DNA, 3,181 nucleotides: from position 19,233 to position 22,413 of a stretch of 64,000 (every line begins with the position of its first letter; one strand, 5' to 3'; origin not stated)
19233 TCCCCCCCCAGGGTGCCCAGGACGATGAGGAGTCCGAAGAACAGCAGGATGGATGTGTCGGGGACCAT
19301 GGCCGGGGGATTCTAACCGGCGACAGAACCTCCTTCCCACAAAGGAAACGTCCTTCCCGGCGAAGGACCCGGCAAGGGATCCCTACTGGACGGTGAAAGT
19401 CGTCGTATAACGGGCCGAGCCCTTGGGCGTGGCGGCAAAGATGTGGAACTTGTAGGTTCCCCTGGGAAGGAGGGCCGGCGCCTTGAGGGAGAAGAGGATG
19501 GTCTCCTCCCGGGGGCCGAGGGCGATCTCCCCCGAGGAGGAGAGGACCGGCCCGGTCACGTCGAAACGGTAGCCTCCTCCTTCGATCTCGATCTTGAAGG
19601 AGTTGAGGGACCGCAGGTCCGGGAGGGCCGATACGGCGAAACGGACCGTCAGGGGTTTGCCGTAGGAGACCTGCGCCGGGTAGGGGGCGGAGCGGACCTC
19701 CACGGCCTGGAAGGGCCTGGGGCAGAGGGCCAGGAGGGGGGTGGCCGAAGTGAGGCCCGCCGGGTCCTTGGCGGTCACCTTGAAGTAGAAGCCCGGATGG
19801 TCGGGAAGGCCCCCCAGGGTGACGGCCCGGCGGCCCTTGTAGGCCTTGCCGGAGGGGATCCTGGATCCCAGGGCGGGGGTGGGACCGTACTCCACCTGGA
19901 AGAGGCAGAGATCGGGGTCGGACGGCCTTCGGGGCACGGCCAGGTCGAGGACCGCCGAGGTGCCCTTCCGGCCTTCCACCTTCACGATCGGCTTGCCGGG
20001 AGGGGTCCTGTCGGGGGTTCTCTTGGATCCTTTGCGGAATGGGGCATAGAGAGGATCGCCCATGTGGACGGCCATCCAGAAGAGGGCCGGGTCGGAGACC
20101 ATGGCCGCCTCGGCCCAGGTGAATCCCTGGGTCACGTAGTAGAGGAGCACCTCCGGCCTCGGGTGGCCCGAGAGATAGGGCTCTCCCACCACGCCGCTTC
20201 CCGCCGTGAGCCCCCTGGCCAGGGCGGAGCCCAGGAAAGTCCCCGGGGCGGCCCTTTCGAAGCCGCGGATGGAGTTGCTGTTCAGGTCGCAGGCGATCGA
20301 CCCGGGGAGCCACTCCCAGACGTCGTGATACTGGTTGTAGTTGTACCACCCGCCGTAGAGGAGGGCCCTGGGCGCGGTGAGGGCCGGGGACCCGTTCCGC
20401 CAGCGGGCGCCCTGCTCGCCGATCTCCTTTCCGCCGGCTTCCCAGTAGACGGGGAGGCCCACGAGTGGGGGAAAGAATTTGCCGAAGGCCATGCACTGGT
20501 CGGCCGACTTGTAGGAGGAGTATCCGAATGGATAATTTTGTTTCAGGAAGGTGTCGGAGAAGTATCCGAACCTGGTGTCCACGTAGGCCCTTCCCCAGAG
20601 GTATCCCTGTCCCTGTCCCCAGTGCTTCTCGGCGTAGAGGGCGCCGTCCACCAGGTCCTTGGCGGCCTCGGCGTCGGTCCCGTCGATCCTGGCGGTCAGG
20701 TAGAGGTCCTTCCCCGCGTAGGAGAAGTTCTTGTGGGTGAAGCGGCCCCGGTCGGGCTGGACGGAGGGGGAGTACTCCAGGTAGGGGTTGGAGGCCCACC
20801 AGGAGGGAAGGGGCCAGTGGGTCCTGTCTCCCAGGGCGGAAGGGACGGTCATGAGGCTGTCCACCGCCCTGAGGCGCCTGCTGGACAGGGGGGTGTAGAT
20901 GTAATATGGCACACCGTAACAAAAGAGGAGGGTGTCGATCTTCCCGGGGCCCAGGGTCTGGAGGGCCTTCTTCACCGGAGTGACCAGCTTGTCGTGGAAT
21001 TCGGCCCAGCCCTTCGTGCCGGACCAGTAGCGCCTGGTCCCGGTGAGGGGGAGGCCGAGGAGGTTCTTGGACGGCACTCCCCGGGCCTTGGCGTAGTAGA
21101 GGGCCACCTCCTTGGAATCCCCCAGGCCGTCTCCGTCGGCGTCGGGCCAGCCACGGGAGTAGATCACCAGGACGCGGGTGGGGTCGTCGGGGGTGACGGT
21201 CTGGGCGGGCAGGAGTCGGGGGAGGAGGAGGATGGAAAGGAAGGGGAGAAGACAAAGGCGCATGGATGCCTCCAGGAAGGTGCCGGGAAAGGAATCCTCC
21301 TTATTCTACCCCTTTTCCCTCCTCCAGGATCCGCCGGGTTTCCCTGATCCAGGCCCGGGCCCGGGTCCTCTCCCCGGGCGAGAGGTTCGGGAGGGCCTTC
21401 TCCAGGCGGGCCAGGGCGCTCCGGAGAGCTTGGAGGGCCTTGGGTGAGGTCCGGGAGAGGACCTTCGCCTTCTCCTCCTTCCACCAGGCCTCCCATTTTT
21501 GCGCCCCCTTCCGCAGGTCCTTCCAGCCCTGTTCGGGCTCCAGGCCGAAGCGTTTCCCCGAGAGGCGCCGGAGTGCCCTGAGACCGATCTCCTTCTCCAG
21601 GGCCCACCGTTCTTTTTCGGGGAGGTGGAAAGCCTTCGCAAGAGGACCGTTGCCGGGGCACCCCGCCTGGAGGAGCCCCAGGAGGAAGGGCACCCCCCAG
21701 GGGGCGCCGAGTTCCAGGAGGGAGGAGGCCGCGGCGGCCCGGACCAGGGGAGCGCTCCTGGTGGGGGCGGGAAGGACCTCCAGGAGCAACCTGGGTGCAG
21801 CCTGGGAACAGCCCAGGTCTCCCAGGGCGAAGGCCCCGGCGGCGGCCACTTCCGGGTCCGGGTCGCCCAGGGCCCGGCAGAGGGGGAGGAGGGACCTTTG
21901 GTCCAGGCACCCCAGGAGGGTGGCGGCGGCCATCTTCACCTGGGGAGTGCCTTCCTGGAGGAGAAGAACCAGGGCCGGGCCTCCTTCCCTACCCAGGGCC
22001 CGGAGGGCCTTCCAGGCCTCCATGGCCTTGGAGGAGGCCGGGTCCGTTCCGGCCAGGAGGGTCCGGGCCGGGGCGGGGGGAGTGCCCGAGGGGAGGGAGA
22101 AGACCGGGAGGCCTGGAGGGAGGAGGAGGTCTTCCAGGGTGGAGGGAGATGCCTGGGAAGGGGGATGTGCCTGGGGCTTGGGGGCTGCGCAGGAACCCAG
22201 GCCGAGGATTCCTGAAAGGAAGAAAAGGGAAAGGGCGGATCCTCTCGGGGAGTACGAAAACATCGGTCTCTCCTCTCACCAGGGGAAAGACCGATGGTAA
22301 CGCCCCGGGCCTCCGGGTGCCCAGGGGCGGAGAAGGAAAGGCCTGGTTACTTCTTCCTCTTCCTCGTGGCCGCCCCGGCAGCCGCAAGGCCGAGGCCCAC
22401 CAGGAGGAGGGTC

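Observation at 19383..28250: Candidate undescribed envelope module: c-di-GMP-type sensor scaffold + PEP-CTERM lipoprotein + HEAT proteins + TIGR03790-like protein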

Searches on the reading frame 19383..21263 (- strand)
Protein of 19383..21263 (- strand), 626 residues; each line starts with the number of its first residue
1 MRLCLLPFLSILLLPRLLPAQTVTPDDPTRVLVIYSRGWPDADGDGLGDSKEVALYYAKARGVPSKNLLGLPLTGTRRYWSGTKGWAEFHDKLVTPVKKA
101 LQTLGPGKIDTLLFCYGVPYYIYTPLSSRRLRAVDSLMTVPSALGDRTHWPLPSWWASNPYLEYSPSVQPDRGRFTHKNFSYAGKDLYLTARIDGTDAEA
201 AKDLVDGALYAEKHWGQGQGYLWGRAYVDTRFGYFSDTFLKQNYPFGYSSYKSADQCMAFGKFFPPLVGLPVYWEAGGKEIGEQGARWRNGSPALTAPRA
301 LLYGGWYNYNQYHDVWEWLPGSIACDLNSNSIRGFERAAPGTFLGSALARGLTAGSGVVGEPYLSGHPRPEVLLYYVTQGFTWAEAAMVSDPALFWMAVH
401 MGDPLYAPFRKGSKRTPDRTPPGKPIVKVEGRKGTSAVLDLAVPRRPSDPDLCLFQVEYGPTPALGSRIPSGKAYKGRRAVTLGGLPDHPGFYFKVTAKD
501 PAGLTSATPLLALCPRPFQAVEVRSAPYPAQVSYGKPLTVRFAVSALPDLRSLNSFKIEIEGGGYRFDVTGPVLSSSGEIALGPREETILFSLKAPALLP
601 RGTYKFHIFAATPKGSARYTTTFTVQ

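Call 5: search_protein_families(library=pfam, proteins=[window:19383-21263:-], max_evalue=0.1)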
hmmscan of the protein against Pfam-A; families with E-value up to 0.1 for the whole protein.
window:19383-21263:- (626 aa): 0 families

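Call 6: search_protein_families(library=ncbifam, proteins=[window:19383-21263:-], max_evalue=0.1)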
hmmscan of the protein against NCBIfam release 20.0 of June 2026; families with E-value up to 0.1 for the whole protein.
window:19383-21263:- (626 aa): 1 family
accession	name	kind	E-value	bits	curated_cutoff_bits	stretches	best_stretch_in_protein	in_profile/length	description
TIGR03790.1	TIGR03790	subfamily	3.2e-41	141.9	67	1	49-396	13-316/316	TIGR03790 family protein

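Call 56: search_solved_structures(query=window:19383-21263:-, max_evalue=1)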
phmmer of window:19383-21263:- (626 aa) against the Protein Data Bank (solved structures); distinct sequences matched with E-value up to 1: 3.
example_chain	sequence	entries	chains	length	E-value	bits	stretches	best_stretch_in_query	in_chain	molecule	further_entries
8x3q_C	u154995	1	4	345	0.094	14.3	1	110-208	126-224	Glycosyl transferase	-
7fg9_A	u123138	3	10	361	0.1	14.2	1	110-208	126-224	Glycosyl transferase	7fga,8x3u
3r5y_A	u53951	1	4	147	0.42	12.2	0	475-518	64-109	Putative uncharacterized protein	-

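Call 59: find_homologous_proteins(query=window:19383-21263:-, max_evalue=0.00001)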
Query window:19383-21263:- (626 aa): 97 proteins with E <= 0.00001 among 8000 candidates.
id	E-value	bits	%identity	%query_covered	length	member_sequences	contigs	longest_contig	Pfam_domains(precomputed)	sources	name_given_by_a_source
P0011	0.0e+0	1464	100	100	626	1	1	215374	-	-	-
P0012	0.0e+0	1171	79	100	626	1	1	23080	-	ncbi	-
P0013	0.0e+0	1144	78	100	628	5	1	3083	-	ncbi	-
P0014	1.5e-230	785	56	100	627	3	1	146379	-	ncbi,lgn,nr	ncbi:MAG: hypothetical protein H6837_13190 [Planctomycetes bacterium]|nr:hypothetical protein [Planc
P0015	1.4e-188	647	50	97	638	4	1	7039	-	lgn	-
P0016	1.5e-185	637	50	97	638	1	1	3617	-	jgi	-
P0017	9.2e-183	627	49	97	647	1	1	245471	-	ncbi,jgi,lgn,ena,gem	-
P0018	1.2e-180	620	49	97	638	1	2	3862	-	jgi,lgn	-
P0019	2.5e-176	606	76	55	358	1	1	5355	-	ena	-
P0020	2.9e-169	583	47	97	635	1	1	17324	-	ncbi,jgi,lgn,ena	-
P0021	7.4e-167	575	45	100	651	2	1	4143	-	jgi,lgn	-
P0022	2.4e-164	567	45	97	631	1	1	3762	-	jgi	jgi:uncharacterized protein (TIGR03790 family)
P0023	4.6e-164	566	46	96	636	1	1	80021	-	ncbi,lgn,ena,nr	ncbi:MAG TPA: TIGR03790 family protein [Planctomycetes bacterium]|nr:TIGR03790 family protein [Planc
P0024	2.5e-163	563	45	97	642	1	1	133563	-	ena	-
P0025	7.5e-161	555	44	97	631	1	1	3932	-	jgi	-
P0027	1.1e-155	538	46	95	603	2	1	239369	-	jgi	jgi:uncharacterized protein (TIGR03790 family)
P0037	3.4e-117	411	42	81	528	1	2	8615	-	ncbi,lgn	ncbi:MAG: TIGR03790 family protein [Candidatus Glassbacteria bacterium]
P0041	9.1e-116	406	43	84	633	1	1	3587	-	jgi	jgi:uncharacterized protein (TIGR03790 family)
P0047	7.0e-112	393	41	89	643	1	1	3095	-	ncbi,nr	ncbi:MAG TPA: TIGR03790 family protein [Planctomycetota bacterium]|nr:TIGR03790 family protein [Plan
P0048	1.3e-111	392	37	99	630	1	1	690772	-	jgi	jgi:uncharacterized protein (TIGR03790 family)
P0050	1.0e-110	389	49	65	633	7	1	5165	-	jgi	jgi:uncharacterized protein (TIGR03790 family)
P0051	1.2e-110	389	42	78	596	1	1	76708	-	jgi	jgi:uncharacterized protein (TIGR03790 family)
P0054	2.0e-110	388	40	98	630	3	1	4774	-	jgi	jgi:uncharacterized protein (TIGR03790 family)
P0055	3.2e-110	388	38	95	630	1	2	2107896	-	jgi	jgi:uncharacterized protein (TIGR03790 family)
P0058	6.4e-109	383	39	97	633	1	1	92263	-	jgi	jgi:uncharacterized protein (TIGR03790 family)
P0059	7.0e-109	383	39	96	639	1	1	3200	-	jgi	jgi:uncharacterized protein (TIGR03790 family)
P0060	1.5e-108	382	38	96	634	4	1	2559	-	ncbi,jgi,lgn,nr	ncbi:MAG: TIGR03790 family protein [Planctomycetes bacterium]|nr:TIGR03790 family protein [Planctomy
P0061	2.1e-108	382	39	86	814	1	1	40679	PF18884.6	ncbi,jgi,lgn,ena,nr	ncbi:MAG TPA: TIGR03790 family protein [Planctomycetota bacterium]|nr:TIGR03790 family protein [Plan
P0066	5.1e-107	377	37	92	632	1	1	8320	-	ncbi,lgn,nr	ncbi:MAG: TIGR03790 family protein [Planctomycetota bacterium]|nr:MAG: TIGR03790 family protein [Pla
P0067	3.3e-106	374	42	85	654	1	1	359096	-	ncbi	ncbi:MAG: TIGR03790 family protein [Planctomycetota bacterium]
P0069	4.1e-105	371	38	93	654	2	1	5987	-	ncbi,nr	ncbi:MAG TPA: TIGR03790 family protein [Planctomycetota bacterium]|nr:TIGR03790 family protein [Plan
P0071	2.1e-104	369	40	83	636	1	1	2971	-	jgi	jgi:uncharacterized protein (TIGR03790 family)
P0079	4.6e-97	344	38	80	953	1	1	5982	PF00801.27,PF18998.7,PF05345.19,PF19077.7,PF18911.7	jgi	jgi:uncharacterized protein (TIGR03790 family)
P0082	5.0e-90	321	39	81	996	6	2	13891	PF03422.22,PF00041.28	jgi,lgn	jgi:uncharacterized protein (TIGR03790 family)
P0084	1.6e-88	316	36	79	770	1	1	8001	PF00801.27,PF18911.7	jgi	jgi:uncharacterized protein (TIGR03790 family)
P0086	9.0e-87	310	39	76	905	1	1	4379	PF17963.8,PF17892.8,PF24517.3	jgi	jgi:uncharacterized protein (TIGR03790 family)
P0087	2.4e-82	296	37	77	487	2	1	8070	-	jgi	jgi:uncharacterized protein (TIGR03790 family)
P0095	1.1e-58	217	34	80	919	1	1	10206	-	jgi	jgi:uncharacterized protein (TIGR03790 family)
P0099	1.4e-53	201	33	77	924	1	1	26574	-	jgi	jgi:uncharacterized protein (TIGR03790 family)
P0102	1.3e-22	98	30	58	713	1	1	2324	-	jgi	jgi:uncharacterized protein (TIGR03790 family)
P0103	3.8e-19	87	28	58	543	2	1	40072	-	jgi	jgi:uncharacterized protein (TIGR03790 family)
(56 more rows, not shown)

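Call 70: predict_structure(alignment_id=A2)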
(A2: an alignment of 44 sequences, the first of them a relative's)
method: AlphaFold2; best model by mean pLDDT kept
length: 626 residues; sequences in the alignment: 44
mean_pLDDT: 93.9   pTM: 0.91
mean pLDDT of the five models: 93.9, 93.5, 93.2, 93.0, 92.6
residues with pLDDT >= 90: 568; 70-90: 36; 50-70: 13; < 50: 9
segments of 3 or more residues with pLDDT < 50: 1-3, 15-20
pLDDT, mean of each block of 10 residues (from residue 1): 51 50 83 98 95 98 98 95 97 98 97 98 94 98 96 93 93 94 98 97 98 95 96 93 95 96 97 93 94 96 87 94 96 93 94 97 94 98 98 97 98 94 96 94 89 97 95 93 94 97 96 95 96 96 97 98 95 94 97 94 97 98 96
secondary structure, 60 per line:
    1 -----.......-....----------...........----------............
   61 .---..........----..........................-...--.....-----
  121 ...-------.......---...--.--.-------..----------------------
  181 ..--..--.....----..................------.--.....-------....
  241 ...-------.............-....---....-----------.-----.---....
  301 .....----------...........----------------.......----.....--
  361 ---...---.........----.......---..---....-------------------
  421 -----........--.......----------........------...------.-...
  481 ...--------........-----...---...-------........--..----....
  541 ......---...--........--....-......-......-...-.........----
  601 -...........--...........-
elements in order: H6-12 H14-17 E31-38 H49-61 E68-74 E79-81 H82-104 E111-115 E121-123 E131-133 H134-137 E189-193 H198-214 E225-229 H237-243 H251-263 H265-268 E272-275 E297-305 E316-326 H343-349 E354-358 H370-378 H383-389 E398-401 E426-433 E436-442 E453-460 E467-469 E478-483 E492-499 E505-507 E511-513 E521-528 E537-546 E555-562 E565-568 H570-575 E577-582 E588-596 E602-612 E615-625

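Call 73: fold_search(model_id=the predicted structure, library=pdb)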
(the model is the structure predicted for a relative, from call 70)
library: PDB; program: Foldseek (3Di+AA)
matches with E <= 10: 1963; with E <= 0.001: 377
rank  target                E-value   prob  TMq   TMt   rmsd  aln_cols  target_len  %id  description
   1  2yn5_A                4.0e-07  1.00  0.14  0.27  13.2       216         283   13  Structural insight into the giant calcium-binding adhesin SiiE: implications for the adhesion of Salmonella enterica t (released 2013-04-03)
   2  2yn3_C                4.5e-07  1.00  0.14  0.27  15.2       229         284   13  Structural insight into the giant calcium-binding adhesin SiiE: implications for the adhesion of Salmonella enterica t (released 2013-04-03)
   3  2yn3_A                7.1e-07  1.00  0.14  0.28  12.7       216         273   12  Structural insight into the giant calcium-binding adhesin SiiE: implications for the adhesion of Salmonella enterica t (released 2013-04-03)
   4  2yn5_B                1.7e-06  1.00  0.13  0.27  15.2       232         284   14  Structural insight into the giant calcium-binding adhesin SiiE: implications for the adhesion of Salmonella enterica t (released 2013-04-03)
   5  8bnq_A                2.2e-06  1.00  0.15  0.27  17.9       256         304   14  Crystal structure of the FnIII-tandem A84-A86 from the A-band of titin (released 2023-04-12)
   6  5vkj_A                4.4e-06  1.00  0.12  0.21  13.0       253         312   13  Crystal structure of human CD22 Ig domains 1-3 (released 2017-10-04)
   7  7mrm_B                9.3e-06  1.00  0.12  0.20  11.9       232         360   16  Chicken CNTN3 APP complex (released 2022-01-05)
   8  5e53_A                9.8e-06  1.00  0.13  0.24  15.6       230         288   16  Crystal structure of chicken CNTN1 FN1-FN3 domains (released 2016-08-31)
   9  5u8r_A                1.0e-05  1.00  0.12  0.10  17.2       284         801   13  Structure of the ectodomain of the human Type 1 insulin-like growth factor receptor (released 2018-02-28)
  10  7mqy                  1.1e-05  1.00  0.13  0.21  12.8       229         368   16  Zebrafish CNTN4 APLP2 complex (released 2022-01-05)
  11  2f8v_A                1.2e-05  1.00  0.12  0.32  17.1       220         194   17  Structure of full length telethonin in complex with the N-terminus of titin (released 2006-06-27)
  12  9g4n_B                1.2e-05  0.80  0.13  0.15  25.8       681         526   10  Glycoside Hydrolase Family 157 from Labilibaculum antarcticum (LaGH157) E224A mutant in complex with Laminaritriose an (released 2025-05-21)
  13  5gni_A                1.3e-05  1.00  0.12  0.33  12.9       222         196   12  The crystal structure of PECAM-1 IgL1-2 trans-homophilic dimer (released 2016-12-21)
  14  5vkm_A                1.4e-05  1.00  0.12  0.22  13.1       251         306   14  Crystal structure of human CD22 Ig domains 1-3 in complex with alpha 2-6 sialyllactose (released 2017-10-04)
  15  5vl3_T                1.6e-05  1.00  0.13  0.23  11.7       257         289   13  CD22 d1-d3 in complex with therapeutic Fab Epratuzumab (released 2017-10-11)
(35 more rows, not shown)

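Call 74: find_encoding_contigs(protein=P0014, flank=8000, max_places=1)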
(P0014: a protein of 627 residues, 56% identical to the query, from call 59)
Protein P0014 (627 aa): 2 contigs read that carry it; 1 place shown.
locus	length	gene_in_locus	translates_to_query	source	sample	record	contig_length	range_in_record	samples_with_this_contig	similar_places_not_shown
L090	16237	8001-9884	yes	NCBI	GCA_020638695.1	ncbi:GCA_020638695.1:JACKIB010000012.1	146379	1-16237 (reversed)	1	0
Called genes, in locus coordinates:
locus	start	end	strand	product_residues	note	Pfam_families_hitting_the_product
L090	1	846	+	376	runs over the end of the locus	PF00155:Aminotran_1_2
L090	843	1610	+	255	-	PF04055:Radical_SAM (weak)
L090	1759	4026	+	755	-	-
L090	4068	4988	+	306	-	-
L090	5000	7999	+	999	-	PF10459:Peptidase_S46 (faint), PF13365:Trypsin_2, PF00089:Trypsin, PF13365:Trypsin_2, PF00089:Trypsin, PF13365:Trypsin_2, PF00595:PDZ (faint), PF13180:PDZ_2 (weak), +1 more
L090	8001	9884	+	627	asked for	-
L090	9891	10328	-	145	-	-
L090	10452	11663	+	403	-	PF20245:DUF6600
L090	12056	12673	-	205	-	PF02581:TMP-TENI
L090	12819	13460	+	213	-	PF07719:TPR_2 (faint), PF14559:TPR_19 (weak)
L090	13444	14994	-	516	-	PF00171:Aldedh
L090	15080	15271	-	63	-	-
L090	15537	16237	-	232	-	PF13187:Fer4_9 (faint), PF13484:Fer4_16, PF13646:HEAT_2, PF03130:HEAT_PBS (faint)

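Call 75: find_encoding_contigs(protein=P0017, flank=8000, max_places=1)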
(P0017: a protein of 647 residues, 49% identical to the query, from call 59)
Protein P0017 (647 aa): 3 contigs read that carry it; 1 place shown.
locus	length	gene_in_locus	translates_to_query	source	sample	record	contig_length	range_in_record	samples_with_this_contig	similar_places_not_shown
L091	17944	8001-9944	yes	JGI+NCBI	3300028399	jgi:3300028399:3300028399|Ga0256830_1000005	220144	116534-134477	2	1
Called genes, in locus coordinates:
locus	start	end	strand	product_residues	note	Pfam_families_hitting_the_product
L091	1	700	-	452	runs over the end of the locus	PF00291:PALP, PF00571:CBS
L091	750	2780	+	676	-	PF00672:HAMP, PF00512:HisKA, PF02518:HATPase_c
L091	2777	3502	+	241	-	PF00535:Glycos_transf_2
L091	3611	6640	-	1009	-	-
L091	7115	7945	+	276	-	-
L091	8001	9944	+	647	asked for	-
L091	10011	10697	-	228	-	PF00849:PseudoU_synth_2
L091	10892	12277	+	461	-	PF00072:Response_reg, PF00158:Sigma54_activat (faint), PF14532:Sigma54_activ_2 (weak), PF25601:AAA_lid_14, PF02954:HTH_8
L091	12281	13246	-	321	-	PF01182:Glucosamine_iso (faint)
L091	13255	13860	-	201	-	-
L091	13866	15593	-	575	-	PF03169:OPT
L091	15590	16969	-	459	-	PF00696:AA_kinase, PF01842:ACT (faint), PF13840:ACT_7 (faint), PF22468:ACT_9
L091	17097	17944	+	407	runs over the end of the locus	PF00682:HMGL-like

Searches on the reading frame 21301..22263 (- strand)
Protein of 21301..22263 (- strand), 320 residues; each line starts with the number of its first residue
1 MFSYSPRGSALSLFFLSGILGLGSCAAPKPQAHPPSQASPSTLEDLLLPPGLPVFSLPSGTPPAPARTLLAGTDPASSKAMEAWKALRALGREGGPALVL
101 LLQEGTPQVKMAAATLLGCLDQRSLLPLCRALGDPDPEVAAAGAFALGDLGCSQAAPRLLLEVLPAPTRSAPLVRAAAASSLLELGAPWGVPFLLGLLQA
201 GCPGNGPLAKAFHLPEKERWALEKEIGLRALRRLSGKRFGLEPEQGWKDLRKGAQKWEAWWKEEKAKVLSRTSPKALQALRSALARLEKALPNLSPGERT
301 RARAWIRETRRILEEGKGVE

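Call 5: search_protein_families(library=pfam, proteins=[window:21301-22263:-], max_evalue=0.1)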
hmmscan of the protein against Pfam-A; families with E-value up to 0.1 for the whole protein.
window:21301-22263:- (320 aa): 4 families
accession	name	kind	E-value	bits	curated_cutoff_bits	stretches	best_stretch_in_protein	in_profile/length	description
PF13646.12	HEAT_2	-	1.2e-13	51.6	27.7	2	97-182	3-87/88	HEAT repeats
PF02985.28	HEAT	-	9.4e-07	29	23.5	1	127-150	3-27/31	HEAT repeat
PF03130.22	HEAT_PBS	-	0.0037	18.1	20.9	0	139-160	1-22/27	PBS lyase HEAT-like repeat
PF20929.2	PDCD10_N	-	0.0067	16.5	19.8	1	269-294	20-45/60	Programmed cell death protein 10, dimerisation domain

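Call 6: search_protein_families(library=ncbifam, proteins=[window:21301-22263:-], max_evalue=0.1)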
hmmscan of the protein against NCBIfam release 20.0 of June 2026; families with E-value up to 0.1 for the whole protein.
window:21301-22263:- (320 aa): 3 families
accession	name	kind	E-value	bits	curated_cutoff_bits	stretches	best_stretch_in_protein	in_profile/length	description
NF010374.0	PRK13800.1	equivalog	0.0038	15.5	1196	1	74-196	726-846/898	fumarate reductase/succinate dehydrogenase flavoprotein subunit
NF058502.1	phyc_lyase_CpcE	equivalog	0.019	14.5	330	0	146-213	65-128/260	C-phycocyanin alpha-cysteine-84 phycocyanobilin lyase subunit CpcE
NF045915.1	PhycobilmeDegNblB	equivalog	0.027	14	300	0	108-197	82-169/214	phycobilisome degradation protein NblB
